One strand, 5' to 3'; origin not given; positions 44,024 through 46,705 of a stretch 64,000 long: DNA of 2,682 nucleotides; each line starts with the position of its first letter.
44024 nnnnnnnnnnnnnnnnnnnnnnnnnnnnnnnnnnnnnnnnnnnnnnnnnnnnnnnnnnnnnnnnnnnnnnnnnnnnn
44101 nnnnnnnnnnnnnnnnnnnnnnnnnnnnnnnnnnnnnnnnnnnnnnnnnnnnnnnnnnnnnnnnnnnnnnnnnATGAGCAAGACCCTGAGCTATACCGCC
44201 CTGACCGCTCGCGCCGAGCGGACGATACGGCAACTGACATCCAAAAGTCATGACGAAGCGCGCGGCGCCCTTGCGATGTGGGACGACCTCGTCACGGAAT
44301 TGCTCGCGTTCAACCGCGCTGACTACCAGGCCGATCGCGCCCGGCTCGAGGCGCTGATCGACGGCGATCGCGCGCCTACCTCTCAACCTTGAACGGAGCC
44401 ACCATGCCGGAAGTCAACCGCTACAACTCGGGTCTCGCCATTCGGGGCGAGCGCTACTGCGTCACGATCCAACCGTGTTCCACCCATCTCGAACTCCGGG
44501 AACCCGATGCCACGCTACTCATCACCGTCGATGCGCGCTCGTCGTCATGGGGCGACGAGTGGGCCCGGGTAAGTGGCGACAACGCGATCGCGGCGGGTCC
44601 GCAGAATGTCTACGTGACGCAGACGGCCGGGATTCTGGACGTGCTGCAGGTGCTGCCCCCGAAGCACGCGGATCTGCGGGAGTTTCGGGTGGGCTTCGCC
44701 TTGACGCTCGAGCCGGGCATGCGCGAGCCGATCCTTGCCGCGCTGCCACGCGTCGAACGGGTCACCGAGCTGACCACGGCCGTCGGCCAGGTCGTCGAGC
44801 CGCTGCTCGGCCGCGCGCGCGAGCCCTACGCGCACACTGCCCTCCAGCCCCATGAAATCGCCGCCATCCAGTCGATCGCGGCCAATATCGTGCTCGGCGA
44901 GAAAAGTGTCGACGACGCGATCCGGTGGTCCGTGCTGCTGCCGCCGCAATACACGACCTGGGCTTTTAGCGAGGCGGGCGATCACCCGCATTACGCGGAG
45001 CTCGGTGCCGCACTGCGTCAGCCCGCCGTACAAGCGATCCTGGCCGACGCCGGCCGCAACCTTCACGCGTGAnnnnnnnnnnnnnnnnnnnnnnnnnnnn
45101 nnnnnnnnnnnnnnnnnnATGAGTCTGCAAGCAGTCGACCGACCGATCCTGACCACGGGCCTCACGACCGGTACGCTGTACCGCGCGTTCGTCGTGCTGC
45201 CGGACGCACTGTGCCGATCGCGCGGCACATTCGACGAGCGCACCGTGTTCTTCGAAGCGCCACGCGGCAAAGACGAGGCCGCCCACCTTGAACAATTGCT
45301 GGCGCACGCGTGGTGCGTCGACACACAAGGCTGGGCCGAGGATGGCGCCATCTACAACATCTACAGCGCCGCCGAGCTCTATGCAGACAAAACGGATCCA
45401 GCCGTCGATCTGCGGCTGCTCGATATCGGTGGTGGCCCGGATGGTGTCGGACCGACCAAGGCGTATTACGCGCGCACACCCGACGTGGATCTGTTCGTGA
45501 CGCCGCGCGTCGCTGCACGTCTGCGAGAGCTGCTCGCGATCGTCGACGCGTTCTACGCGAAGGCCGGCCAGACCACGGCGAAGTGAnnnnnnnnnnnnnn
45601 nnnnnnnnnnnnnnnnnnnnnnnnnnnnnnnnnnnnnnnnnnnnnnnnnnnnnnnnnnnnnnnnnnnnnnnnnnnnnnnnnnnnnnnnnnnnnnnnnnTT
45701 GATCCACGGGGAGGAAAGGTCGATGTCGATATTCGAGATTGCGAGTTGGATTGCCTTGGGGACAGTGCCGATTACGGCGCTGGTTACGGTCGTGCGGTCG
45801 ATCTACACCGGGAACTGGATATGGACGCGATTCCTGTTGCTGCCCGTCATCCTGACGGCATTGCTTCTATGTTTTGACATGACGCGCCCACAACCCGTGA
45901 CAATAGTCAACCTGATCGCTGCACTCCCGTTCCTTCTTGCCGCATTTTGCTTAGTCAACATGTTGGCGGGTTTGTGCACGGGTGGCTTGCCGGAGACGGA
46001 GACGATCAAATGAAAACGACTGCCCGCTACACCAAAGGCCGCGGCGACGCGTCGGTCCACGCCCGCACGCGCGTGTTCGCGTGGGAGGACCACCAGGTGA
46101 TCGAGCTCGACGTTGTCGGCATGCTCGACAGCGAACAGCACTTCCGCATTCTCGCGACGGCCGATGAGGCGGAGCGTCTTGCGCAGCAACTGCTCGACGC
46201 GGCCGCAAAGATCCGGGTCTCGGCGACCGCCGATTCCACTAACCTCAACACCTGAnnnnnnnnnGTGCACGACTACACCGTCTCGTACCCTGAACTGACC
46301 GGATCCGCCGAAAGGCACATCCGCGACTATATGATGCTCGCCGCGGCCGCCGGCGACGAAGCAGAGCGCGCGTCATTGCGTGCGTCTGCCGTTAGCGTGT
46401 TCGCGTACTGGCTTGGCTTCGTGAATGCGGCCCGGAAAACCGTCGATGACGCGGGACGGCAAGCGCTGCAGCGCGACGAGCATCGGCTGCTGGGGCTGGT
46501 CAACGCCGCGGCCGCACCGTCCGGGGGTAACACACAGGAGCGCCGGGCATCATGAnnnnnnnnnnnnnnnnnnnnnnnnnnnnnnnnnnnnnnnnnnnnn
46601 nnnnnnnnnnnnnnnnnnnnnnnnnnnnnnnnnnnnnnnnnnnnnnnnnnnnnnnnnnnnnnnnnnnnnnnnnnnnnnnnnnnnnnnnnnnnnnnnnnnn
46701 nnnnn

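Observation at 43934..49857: Twelve-gene same-strand operon of small unknown proteins terminating in a 612-aa tyrosine recombinase, immediately after a Phd-VapC module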

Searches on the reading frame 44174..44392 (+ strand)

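Call 4: search_protein_families(library=pfam, proteins=[window:44174-44392:+], max_evalue=0.1)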
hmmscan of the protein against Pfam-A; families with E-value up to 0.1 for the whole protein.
window:44174-44392:+ (72 aa): 0 families

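Call 11: search_protein_families(library=ncbifam, proteins=[window:44174-44392:+], max_evalue=1)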
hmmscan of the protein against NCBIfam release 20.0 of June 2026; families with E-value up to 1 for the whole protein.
window:44174-44392:+ (72 aa): 1 family
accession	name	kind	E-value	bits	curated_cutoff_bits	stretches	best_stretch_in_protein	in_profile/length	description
NF009222.0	PRK12570.1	subfamily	0.12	11.2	255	1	8-57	239-288/307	N-acetylmuramic acid 6-phosphate etherase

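Call 15: search_protein_families(library=phrogs, proteins=[window:44174-44392:+], max_evalue=0.1)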
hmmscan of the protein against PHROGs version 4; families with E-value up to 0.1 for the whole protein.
window:44174-44392:+ (72 aa): 0 families

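Call 16: search_protein_families(library=padloc, proteins=[window:44174-44392:+], max_evalue=0.1)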
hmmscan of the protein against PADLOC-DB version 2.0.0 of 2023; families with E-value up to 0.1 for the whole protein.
window:44174-44392:+ (72 aa): 0 families

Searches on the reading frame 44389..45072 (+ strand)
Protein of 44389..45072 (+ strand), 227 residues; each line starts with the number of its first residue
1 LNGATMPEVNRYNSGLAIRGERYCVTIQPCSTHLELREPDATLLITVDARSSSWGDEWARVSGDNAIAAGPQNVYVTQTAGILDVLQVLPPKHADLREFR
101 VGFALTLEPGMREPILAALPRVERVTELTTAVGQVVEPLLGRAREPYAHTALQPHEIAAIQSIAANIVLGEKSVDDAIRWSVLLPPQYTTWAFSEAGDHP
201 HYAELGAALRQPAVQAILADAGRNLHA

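Call 4: search_protein_families(library=pfam, proteins=[window:44389-45072:+], max_evalue=0.1)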
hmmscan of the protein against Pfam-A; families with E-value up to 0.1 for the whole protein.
window:44389-45072:+ (227 aa): 0 families

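Call 11: search_protein_families(library=ncbifam, proteins=[window:44389-45072:+], max_evalue=1)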
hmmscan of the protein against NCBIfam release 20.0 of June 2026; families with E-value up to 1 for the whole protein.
window:44389-45072:+ (227 aa): 0 families

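Call 15: search_protein_families(library=phrogs, proteins=[window:44389-45072:+], max_evalue=0.1)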
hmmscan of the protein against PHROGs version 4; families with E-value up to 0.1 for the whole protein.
window:44389-45072:+ (227 aa): 0 families

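Call 16: search_protein_families(library=padloc, proteins=[window:44389-45072:+], max_evalue=0.1)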
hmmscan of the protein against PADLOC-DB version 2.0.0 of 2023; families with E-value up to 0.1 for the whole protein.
window:44389-45072:+ (227 aa): 0 families

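Call 60: search_dna_similar(query=window:44404-45072:+, collection=plasmids, mode=protein, rows=spread, max_rows=15, max_evalue=0.001)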
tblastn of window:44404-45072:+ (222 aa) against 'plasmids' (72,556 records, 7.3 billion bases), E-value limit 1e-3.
Records with a match: 19; places in all: 20; records where one place covers at least 80% of the query: 17.
Best place of each record, by identity: >=99% 1; 60-80% 2; <60% 16.
By first word of the organism name: Burkholderia 11; Paraburkholderia 4; Ralstonia 4.
By predicted mobility (MOB-suite, as given by PLSDB): non-mobilizable 11; conjugative 5; mobilizable 3.
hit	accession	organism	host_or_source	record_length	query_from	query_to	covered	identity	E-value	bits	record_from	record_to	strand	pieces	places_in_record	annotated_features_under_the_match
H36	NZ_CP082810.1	Burkholderia contaminans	Homo sapiens,Swab from tracheostomic ...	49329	1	222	100%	100.0%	3e-144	451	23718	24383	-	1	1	hypothetical protein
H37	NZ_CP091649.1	Burkholderia aenigmatica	-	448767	1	222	100%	73.9%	4e-97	316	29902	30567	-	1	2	hypothetical protein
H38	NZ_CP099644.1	Paraburkholderia fungorum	Arabidopsis thaliana,pure culture,leaf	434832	1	213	96%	45.8%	3e-38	147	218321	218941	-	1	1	hypothetical protein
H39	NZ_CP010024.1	Paraburkholderia fungorum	Microbial isolate culture,White-rot ...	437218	1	213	96%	45.8%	3e-38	147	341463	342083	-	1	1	hypothetical protein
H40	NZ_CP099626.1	Paraburkholderia fungorum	Arabidopsis thaliana,pure culture,leaf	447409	1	213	96%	45.8%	3e-38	147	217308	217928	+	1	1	hypothetical protein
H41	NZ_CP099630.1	Paraburkholderia fungorum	Arabidopsis thaliana,pure culture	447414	1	213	96%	45.8%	3e-38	147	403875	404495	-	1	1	hypothetical protein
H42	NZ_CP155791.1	Burkholderia cenocepacia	Sputum,sputum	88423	1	222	100%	35.3%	2e-23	104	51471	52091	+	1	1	hypothetical protein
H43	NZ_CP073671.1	Burkholderia cenocepacia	Homo sapiens,blood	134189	1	218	98%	35.1%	2e-18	90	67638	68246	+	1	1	hypothetical protein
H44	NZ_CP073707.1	Burkholderia cenocepacia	Homo sapiens,blood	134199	1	218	98%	35.1%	2e-18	90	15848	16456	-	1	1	hypothetical protein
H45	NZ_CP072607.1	Burkholderia latens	Homo sapiens,sputum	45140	1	218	98%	32.0%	2e-18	91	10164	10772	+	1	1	hypothetical protein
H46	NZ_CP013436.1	Burkholderia latens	Homo sapiens,CF Maxillary Sinus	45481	1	218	98%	32.0%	2e-18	91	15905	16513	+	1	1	hypothetical protein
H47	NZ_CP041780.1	Burkholderia sp. MS455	single cell,soybean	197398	1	207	93%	32.2%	8e-14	77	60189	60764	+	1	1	hypothetical protein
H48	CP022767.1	Ralstonia solanacearum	Solanum tuberosum,single cell,Potato ...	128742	4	213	95%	31.3%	1e-9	65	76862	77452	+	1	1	hypothetical protein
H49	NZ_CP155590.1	Ralstonia solanacearum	Musa sp.,cell culture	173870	141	213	33%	42.5%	6e-4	47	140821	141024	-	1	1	hypothetical protein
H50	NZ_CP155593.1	Ralstonia solanacearum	Musa sp.,cell culture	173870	141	213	33%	42.5%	6e-4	47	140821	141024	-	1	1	hypothetical protein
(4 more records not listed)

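Call 75: search_protein_representatives(protein=window:44404-45072:+)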
Query: 222 residues. Proteins with E-value up to 0.001 (for the whole library): 25; up to 1e-10: 15; up to 1e-30: 6. The best 25 are listed.
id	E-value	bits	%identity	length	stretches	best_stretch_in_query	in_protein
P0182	3.6e-85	301.5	67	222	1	1-221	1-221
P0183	2.7e-64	233.3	75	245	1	1-151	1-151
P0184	4.0e-56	206.6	65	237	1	1-167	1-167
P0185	1.2e-48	182.1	45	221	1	2-216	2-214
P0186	3.4e-38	148.0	61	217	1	1-140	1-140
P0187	1.1e-32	130.0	64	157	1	57-167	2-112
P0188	4.8e-24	101.7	68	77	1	147-221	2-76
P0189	2.9e-21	92.6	55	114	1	106-216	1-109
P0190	3.1e-20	89.3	37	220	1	4-217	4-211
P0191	3.4e-17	79.3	75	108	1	167-221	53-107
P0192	3.8e-17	79.1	46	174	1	109-216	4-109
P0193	2.9e-16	76.3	36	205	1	1-218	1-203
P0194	4.9e-15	72.3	38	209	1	3-216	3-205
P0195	2.6e-13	66.6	34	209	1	1-216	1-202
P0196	2.5e-11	60.1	33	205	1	6-215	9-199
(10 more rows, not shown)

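Call 102: search_solved_structures(query=window:44404-45072:+, max_evalue=5)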
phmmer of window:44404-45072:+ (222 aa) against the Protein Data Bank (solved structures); distinct sequences matched with E-value up to 5: 3.
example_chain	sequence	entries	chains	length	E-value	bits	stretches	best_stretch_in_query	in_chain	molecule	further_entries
5i8l_A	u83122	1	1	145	0.00094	22.3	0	118-168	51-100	Lysozyme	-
6bbm_A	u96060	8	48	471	0.27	14.2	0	50-79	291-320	Replicative DNA helicase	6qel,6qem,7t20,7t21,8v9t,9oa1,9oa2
7t22_A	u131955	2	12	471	0.27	14.2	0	50-79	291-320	Replicative DNA helicase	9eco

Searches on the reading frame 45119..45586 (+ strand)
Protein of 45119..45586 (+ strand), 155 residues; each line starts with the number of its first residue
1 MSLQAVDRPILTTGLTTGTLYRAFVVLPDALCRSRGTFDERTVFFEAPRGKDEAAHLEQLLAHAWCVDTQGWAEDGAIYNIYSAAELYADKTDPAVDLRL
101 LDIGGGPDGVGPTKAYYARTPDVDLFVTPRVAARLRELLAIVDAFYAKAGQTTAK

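Call 4: search_protein_families(library=pfam, proteins=[window:45119-45586:+], max_evalue=0.1)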
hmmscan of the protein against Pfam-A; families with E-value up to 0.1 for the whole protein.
window:45119-45586:+ (155 aa): 0 families

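Call 11: search_protein_families(library=ncbifam, proteins=[window:45119-45586:+], max_evalue=1)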
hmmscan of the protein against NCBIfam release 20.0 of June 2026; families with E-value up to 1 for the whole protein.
window:45119-45586:+ (155 aa): 0 families

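Call 15: search_protein_families(library=phrogs, proteins=[window:45119-45586:+], max_evalue=0.1)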
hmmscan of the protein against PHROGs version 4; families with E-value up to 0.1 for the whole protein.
window:45119-45586:+ (155 aa): 0 families

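Call 16: search_protein_families(library=padloc, proteins=[window:45119-45586:+], max_evalue=0.1)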
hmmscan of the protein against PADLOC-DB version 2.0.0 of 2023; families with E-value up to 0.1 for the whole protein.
window:45119-45586:+ (155 aa): 0 families

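Call 103: search_solved_structures(query=window:45119-45586:+, max_evalue=5)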
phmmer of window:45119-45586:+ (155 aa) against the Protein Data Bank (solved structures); distinct sequences matched with E-value up to 5: 0.

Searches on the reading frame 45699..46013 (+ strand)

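Call 4: search_protein_families(library=pfam, proteins=[window:45699-46013:+], max_evalue=0.1)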
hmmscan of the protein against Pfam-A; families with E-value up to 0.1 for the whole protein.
window:45699-46013:+ (104 aa): 1 family
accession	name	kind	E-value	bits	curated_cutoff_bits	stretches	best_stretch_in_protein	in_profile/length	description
PF15190.11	TMEM251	-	0.074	13.6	27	1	37-84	68-112/131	Transmembrane protein 251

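Call 11: search_protein_families(library=ncbifam, proteins=[window:45699-46013:+], max_evalue=1)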
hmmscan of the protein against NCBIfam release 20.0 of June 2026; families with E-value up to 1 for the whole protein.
window:45699-46013:+ (104 aa): 2 families
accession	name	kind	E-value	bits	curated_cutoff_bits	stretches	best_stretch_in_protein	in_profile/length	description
NF009437.0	PRK12796.1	equivalog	0.085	12.5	263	1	21-76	143-198/223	EscR/YscR/HrcR family type III secretion system export apparatus protein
NF005808.0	PRK07668.1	subfamily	0.16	11.4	232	1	12-71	174-230/254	hypothetical protein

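Call 15: search_protein_families(library=phrogs, proteins=[window:45699-46013:+], max_evalue=0.1)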
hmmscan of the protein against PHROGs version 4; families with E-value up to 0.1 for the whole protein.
window:45699-46013:+ (104 aa): 0 families

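Call 16: search_protein_families(library=padloc, proteins=[window:45699-46013:+], max_evalue=0.1)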
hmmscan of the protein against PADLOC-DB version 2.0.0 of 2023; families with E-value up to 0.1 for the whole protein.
window:45699-46013:+ (104 aa): 0 families

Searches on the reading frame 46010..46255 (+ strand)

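Call 4: search_protein_families(library=pfam, proteins=[window:46010-46255:+], max_evalue=0.1)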
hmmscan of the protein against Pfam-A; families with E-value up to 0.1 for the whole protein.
window:46010-46255:+ (81 aa): 2 families
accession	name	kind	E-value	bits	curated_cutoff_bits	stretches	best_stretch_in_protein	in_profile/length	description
PF12087.13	DUF3564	-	0.032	14.5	25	1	20-59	27-66/120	Protein of unknown function (DUF3564)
PF07511.17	DUF1525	-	0.096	13.2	24.1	0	20-66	12-58/113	Protein of unknown function (DUF1525)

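Call 11: search_protein_families(library=ncbifam, proteins=[window:46010-46255:+], max_evalue=1)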
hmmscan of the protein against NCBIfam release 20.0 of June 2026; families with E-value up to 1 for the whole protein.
window:46010-46255:+ (81 aa): 0 families

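Call 15: search_protein_families(library=phrogs, proteins=[window:46010-46255:+], max_evalue=0.1)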
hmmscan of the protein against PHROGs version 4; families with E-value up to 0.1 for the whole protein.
window:46010-46255:+ (81 aa): 2 families
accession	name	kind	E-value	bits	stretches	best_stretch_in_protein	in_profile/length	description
phrog_11881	-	unknown function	0.058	14.6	1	34-76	80-122/126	-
phrog_17352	-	unknown function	0.087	13.7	0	43-79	46-83/86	-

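Call 16: search_protein_families(library=padloc, proteins=[window:46010-46255:+], max_evalue=0.1)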
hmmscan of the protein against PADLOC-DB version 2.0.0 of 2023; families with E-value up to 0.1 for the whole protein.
window:46010-46255:+ (81 aa): 0 families

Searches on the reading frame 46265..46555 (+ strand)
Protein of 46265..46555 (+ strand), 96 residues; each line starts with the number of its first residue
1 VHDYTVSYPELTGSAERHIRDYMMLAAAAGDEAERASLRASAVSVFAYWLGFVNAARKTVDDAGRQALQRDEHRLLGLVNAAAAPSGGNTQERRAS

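Call 4: search_protein_families(library=pfam, proteins=[window:46265-46555:+], max_evalue=0.1)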
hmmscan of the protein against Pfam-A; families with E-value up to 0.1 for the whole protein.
window:46265-46555:+ (96 aa): 0 families

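Call 11: search_protein_families(library=ncbifam, proteins=[window:46265-46555:+], max_evalue=1)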
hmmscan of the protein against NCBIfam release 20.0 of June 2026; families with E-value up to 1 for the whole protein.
window:46265-46555:+ (96 aa): 2 families
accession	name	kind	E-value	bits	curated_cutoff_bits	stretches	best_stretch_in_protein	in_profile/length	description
NF041006.2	cell_div_CdvC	equivalog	0.098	11.5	650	1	23-72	148-197/370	cell division protein CdvC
TIGR02011.1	IscA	equivalog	0.11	12.7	150.6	1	11-58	3-48/105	iron-sulfur cluster assembly protein IscA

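Call 15: search_protein_families(library=phrogs, proteins=[window:46265-46555:+], max_evalue=0.1)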
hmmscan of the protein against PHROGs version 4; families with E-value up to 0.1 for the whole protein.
window:46265-46555:+ (96 aa): 0 families

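Call 16: search_protein_families(library=padloc, proteins=[window:46265-46555:+], max_evalue=0.1)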
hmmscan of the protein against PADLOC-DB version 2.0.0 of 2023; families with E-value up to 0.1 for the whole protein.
window:46265-46555:+ (96 aa): 0 families

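Call 81: search_solved_structures(query=A4, max_evalue=5)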
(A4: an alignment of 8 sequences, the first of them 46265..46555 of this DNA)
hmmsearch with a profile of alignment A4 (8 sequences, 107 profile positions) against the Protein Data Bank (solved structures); distinct sequences matched with E-value up to 5: 0.
